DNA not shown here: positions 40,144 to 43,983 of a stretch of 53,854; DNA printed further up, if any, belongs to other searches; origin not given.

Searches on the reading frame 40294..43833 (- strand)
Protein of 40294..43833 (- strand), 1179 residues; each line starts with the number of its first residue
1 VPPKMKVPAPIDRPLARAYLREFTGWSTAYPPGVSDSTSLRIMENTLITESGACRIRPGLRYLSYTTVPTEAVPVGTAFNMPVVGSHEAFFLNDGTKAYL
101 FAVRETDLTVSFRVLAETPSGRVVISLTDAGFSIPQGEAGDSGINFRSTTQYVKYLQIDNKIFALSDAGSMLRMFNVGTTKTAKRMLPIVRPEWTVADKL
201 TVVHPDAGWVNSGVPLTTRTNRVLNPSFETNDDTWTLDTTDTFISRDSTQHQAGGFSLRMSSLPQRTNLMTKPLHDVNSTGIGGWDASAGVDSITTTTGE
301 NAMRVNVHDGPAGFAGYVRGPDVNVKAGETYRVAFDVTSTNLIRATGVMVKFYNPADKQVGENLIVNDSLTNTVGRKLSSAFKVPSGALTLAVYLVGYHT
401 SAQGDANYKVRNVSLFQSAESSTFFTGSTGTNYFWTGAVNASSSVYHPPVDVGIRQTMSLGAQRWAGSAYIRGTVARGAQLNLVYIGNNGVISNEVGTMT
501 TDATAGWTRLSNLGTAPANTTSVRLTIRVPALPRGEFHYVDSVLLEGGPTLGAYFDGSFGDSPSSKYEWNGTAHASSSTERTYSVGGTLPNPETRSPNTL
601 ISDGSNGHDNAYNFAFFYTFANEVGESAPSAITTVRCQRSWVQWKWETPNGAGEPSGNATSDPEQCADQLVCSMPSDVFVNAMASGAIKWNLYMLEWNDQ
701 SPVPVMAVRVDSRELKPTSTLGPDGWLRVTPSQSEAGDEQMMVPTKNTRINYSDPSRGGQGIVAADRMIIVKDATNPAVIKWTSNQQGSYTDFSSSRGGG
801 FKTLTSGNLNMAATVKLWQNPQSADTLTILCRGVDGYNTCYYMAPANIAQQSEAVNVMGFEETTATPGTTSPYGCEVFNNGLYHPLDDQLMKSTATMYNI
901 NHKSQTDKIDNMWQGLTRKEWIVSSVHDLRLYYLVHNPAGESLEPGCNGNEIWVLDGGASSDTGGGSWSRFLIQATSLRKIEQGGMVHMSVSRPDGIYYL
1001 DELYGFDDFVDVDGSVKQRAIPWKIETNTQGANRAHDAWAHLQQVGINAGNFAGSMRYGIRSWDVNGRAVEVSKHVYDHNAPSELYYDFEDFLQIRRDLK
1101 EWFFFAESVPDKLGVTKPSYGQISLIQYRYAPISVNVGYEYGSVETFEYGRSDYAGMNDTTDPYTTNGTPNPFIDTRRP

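Call 12: search_protein_families(library=pfam, proteins=[window:40294-43833:-], max_evalue=0.01)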
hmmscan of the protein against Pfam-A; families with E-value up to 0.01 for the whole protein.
window:40294-43833:- (1179 aa): 1 family
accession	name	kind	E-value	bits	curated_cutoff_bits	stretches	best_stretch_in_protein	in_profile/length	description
PF02018.23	CBM_4_9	-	5.3e-05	24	25.9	0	278-368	10-100/136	Carbohydrate binding domain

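Call 13: search_protein_families(library=phrogs, proteins=[window:40294-43833:-], max_evalue=0.001)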
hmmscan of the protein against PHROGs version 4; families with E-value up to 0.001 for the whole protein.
window:40294-43833:- (1179 aa): 1 family
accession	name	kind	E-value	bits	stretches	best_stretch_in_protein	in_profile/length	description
phrog_14138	-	tail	2e-06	27.6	1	470-581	294-411/685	minor tail protein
